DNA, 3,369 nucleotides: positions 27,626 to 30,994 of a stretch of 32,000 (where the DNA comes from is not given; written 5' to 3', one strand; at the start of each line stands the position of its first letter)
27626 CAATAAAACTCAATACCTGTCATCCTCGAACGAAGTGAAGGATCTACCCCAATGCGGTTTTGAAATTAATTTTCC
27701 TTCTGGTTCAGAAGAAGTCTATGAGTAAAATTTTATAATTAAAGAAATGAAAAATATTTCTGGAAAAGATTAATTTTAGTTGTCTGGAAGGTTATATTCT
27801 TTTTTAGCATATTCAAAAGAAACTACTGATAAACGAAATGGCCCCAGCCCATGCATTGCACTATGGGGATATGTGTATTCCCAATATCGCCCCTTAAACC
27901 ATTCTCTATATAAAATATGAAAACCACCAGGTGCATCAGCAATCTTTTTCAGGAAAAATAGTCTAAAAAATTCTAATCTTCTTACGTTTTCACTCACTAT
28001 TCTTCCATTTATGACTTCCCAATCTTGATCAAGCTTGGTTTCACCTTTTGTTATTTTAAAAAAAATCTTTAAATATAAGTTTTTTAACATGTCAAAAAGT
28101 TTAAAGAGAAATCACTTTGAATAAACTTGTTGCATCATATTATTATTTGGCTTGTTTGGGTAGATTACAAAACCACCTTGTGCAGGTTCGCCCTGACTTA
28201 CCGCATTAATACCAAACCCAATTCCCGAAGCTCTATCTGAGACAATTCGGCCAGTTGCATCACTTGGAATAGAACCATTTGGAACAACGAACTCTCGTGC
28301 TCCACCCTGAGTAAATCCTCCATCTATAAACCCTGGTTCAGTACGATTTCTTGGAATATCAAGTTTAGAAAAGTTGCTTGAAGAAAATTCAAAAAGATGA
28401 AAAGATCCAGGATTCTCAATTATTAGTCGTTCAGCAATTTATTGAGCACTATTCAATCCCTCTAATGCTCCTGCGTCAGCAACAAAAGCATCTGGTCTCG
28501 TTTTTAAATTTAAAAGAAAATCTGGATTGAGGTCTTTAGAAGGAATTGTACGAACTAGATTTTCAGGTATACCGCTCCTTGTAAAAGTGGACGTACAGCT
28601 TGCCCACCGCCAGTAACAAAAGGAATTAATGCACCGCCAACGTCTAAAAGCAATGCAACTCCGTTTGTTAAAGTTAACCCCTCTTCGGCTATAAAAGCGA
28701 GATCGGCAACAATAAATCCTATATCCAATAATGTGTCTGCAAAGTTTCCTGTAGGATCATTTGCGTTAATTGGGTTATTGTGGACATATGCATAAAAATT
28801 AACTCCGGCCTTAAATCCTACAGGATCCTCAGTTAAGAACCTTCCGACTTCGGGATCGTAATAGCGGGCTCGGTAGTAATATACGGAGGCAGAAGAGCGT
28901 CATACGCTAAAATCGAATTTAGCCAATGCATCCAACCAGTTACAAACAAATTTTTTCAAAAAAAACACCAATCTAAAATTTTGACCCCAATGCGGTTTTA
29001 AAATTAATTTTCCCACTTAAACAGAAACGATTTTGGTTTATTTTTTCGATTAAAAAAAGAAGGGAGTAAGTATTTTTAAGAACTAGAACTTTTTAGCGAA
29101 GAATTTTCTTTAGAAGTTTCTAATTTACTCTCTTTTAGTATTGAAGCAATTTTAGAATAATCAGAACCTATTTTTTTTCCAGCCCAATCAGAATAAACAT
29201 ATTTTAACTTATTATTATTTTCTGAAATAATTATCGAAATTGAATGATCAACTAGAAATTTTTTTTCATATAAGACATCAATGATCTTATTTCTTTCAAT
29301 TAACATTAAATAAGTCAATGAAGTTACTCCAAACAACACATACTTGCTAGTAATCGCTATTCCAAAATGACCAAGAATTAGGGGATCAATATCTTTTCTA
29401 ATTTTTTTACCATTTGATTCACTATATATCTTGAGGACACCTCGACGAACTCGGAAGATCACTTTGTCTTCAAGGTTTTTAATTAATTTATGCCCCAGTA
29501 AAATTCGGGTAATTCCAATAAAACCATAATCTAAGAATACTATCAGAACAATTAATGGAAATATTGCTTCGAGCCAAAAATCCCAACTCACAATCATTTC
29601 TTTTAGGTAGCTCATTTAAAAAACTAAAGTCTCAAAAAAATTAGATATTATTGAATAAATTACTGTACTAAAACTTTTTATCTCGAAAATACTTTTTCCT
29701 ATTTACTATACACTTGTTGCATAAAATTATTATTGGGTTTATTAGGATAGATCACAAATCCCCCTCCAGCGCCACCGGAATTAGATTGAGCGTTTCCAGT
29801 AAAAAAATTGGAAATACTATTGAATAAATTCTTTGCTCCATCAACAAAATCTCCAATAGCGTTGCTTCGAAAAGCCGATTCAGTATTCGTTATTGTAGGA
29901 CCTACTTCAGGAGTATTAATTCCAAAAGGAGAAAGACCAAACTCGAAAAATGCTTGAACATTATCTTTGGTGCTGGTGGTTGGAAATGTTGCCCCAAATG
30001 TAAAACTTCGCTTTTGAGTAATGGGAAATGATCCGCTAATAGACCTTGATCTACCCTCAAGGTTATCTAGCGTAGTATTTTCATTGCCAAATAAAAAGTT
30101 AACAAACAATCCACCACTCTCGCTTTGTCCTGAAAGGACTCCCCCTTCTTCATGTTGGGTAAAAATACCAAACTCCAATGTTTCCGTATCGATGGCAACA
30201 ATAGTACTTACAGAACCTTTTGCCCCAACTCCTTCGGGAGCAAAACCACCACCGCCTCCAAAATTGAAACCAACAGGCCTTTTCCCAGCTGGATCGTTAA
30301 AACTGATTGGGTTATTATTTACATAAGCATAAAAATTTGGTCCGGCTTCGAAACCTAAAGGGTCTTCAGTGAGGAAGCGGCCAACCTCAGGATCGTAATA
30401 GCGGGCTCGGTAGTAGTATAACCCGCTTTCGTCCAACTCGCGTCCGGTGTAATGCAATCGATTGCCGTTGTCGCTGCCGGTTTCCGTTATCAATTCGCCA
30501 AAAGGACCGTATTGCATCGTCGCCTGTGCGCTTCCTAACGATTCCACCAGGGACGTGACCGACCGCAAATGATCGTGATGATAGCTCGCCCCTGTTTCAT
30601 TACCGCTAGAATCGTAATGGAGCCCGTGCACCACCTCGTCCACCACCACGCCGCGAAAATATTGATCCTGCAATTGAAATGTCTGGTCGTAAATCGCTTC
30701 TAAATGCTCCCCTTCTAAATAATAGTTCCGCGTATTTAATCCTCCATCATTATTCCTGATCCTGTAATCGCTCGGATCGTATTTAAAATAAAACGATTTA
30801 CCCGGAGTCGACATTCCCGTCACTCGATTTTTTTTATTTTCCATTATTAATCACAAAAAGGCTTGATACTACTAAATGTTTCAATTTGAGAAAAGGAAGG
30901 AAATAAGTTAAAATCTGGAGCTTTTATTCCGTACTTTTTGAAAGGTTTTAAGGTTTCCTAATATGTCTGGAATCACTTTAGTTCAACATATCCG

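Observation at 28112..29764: Two unrelated Rhs toxin tips end in the same 21-aa tail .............[F/M]MQQVYSK, encoded with divergent codons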

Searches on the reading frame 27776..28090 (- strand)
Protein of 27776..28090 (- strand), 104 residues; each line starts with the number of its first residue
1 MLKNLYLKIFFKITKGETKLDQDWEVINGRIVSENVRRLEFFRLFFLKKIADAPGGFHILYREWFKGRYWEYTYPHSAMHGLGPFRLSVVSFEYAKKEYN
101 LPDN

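Call 6: search_protein_families(library=pfam, max_evalue=1, proteins=[window:27776-28090:-])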
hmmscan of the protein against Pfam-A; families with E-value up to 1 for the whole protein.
window:27776-28090:- (104 aa): 1 family
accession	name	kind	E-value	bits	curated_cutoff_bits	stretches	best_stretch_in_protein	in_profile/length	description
PF15590.11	Imm27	-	1.4e-06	28.5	27.3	1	34-90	10-66/67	Immunity protein 27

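Call 7: search_protein_families(library=ncbifam, max_evalue=1, proteins=[window:27776-28090:-])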
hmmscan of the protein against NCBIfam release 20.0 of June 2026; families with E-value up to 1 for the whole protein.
window:27776-28090:- (104 aa): 0 families

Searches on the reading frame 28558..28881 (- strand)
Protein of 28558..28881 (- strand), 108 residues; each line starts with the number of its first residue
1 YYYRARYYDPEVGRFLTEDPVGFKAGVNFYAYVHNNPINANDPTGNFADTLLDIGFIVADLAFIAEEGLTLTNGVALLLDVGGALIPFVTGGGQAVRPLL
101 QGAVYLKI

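Call 6: search_protein_families(library=pfam, max_evalue=1, proteins=[window:28558-28881:-])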
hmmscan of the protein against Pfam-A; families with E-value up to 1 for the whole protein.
seq(108 aa): 0 families

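Call 7: search_protein_families(library=ncbifam, max_evalue=1, proteins=[window:28558-28881:-])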
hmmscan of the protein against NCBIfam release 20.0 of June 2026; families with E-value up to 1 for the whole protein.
seq(108 aa): 2 families
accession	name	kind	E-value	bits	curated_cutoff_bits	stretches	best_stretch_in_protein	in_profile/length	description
TIGR03696.1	Rhs_assc_core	domain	4.7e-18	65.5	32.5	1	1-45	31-75/76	RHS repeat-associated core domain-containing protein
NF041261.1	RHS_core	equivalog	4.2e-09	34.8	2000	1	1-45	1217-1260/1261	RHS element core protein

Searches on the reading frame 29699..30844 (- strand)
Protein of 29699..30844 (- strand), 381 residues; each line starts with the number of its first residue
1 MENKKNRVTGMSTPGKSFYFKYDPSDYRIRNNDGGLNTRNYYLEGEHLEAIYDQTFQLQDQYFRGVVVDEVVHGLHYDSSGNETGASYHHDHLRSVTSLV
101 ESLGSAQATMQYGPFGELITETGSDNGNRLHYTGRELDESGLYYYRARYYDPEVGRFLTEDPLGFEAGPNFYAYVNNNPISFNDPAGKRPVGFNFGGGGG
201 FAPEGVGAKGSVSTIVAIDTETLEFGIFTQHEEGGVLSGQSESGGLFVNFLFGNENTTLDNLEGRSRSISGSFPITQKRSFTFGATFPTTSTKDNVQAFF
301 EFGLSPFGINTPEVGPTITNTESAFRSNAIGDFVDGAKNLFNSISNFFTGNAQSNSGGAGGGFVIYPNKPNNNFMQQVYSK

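Call 6: search_protein_families(library=pfam, max_evalue=1, proteins=[window:29699-30844:-])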
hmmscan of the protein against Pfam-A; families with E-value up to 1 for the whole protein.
window:29699-30844:- (381 aa): 1 family
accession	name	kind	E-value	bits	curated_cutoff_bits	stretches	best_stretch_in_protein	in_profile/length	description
PF19327.4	Ap4A_phos_N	-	0.35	10.8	23.1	1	70-97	132-159/177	Ap4A phosphorylase N-terminal domain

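Call 7: search_protein_families(library=ncbifam, max_evalue=1, proteins=[window:29699-30844:-])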
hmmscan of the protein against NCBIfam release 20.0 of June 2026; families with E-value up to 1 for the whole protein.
window:29699-30844:- (381 aa): 2 families
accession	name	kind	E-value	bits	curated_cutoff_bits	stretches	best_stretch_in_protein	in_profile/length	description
TIGR03696.1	Rhs_assc_core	domain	2.8e-25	88.6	32.5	1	112-187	1-75/76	RHS repeat-associated core domain-containing protein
NF041261.1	RHS_core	equivalog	1.9e-14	52.5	2000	1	87-187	1159-1260/1261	RHS element core protein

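Call 88: predict_structure(alignment_id=A7)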
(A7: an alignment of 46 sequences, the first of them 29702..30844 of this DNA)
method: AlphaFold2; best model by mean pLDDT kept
length: 381 residues; sequences in the alignment: 46
mean_pLDDT: 68.1   pTM: 0.40
mean pLDDT of the five models: 68.1, 65.8, 61.5, 59.1, 58.2
residues with pLDDT >= 90: 20; 70-90: 194; 50-70: 92; < 50: 75
segments of 3 or more residues with pLDDT < 50: 165-190, 194-208, 292-294, 350-371, 378-381
pLDDT, mean of each block of 10 residues (from residue 1): 68 82 76 70 69 83 67 83 89 87 91 87 79 77 72 72 49 37 43 45 39 74 79 61 57 72 82 80 78 57 71 80 77 64 61 41 38 51 41
secondary structure, 60 per line:
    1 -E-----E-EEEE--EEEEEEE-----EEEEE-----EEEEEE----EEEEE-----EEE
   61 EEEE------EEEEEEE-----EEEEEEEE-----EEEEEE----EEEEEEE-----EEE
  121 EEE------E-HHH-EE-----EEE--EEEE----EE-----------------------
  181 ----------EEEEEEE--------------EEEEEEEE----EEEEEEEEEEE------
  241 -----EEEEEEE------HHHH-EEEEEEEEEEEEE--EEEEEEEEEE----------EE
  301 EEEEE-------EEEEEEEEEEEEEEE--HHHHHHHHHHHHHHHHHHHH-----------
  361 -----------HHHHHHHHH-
elements in order: E10-13 E16-22 E28-32 E38-43 E48-52 E58-64 E71-77 E83-90 E96-101 E106-112 E118-123 E143-145 E148-151 E191-197 E212-219 E224-234 E246-252 H259-262 E264-276 E279-288 E299-305 E313-327 H330-349 H372-380

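Call 91: fold_search(model_id=the predicted structure, library=pdb)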
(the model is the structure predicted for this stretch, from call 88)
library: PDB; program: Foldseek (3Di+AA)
matches with E <= 10: 1208; with E <= 0.001: 32
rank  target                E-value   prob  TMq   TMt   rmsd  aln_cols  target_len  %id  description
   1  8qjd_B                2.0e-07  1.00  0.38  0.15   3.2       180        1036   23  T6SS-linked Rhs repeat protein - Salmonella bongori Rhs-core domain (released 2024-09-25)
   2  8qjc                  3.1e-07  1.00  0.38  0.15   3.1       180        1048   23  T6SS-linked Rhs repeat protein - Salmonella bongori Rhs-core domain with toxin domain (released 2024-09-25)
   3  8qja_C                5.5e-07  1.00  0.32  0.13   3.7       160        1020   26  T6SS-linked Rhs repeat protein - Advenella mimigardefordensis VgrG-Rhs core (released 2024-09-25)
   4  8uxt                  6.0e-07  1.00  0.38  0.11   3.9       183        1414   17  Acinetobacter baumannii Tse15 Rhs effector, toxin cleavage mutant (D1369N, D1391N) (released 2024-10-09)
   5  4igl_B                6.7e-07  1.00  0.38  0.23   5.3       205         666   25  Structure of the RHS-repeat containing BC component of the secreted ABC toxin complex from Yersinia entomophaga (released 2013-08-07)
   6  6suq                  1.4e-06  1.00  0.37  0.08   5.9       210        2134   21  Crystal Structure of TcdB2-TccC3-TEV (released 2019-12-04)
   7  7q97_A                1.4e-06  1.00  0.31  0.13   7.4       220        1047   19  Structure of the bacterial type VI secretion system effector RhsA. (released 2021-12-22)
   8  6suf_F                2.4e-06  1.00  0.34  0.07   7.0       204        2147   24  Structure of Photorhabdus luminescens Tc holotoxin pore (released 2019-11-06)
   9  8r51_A                3.8e-06  1.00  0.31  0.08   8.4       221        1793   18  Mouse teneurin-3 non-compact subunit - A1B1 isoform (released 2024-05-08)
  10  8qja_D                4.0e-06  1.00  0.31  0.13   7.9       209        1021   22  T6SS-linked Rhs repeat protein - Advenella mimigardefordensis VgrG-Rhs core (released 2024-09-25)
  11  6ske_A                4.4e-06  1.00  0.37  0.09   4.6       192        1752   17  Teneurin 2 in complex with Latrophilin 2 Lec domain (released 2020-02-12)
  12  6fb3_A                4.6e-06  1.00  0.37  0.09   4.5       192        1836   17  Teneurin 2 Partial Extracellular Domain (released 2018-03-28)
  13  9g2f_A                5.9e-06  1.00  0.37  0.09   5.3       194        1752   20  Mouse Teneurin2 dimer variant A1B1 (released 2026-01-21)
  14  8h8b                  7.6e-06  1.00  0.31  0.13   4.8       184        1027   16  Type VI secretion system effector RhsP in its pre-autoproteolysis and monomeric form (released 2023-01-18)
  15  8h8a_A                7.6e-06  1.00  0.30  0.14   5.8       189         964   18  Type VI secretion system effector RhsP in its post-autoproteolysis and monomeric form (released 2023-01-18)
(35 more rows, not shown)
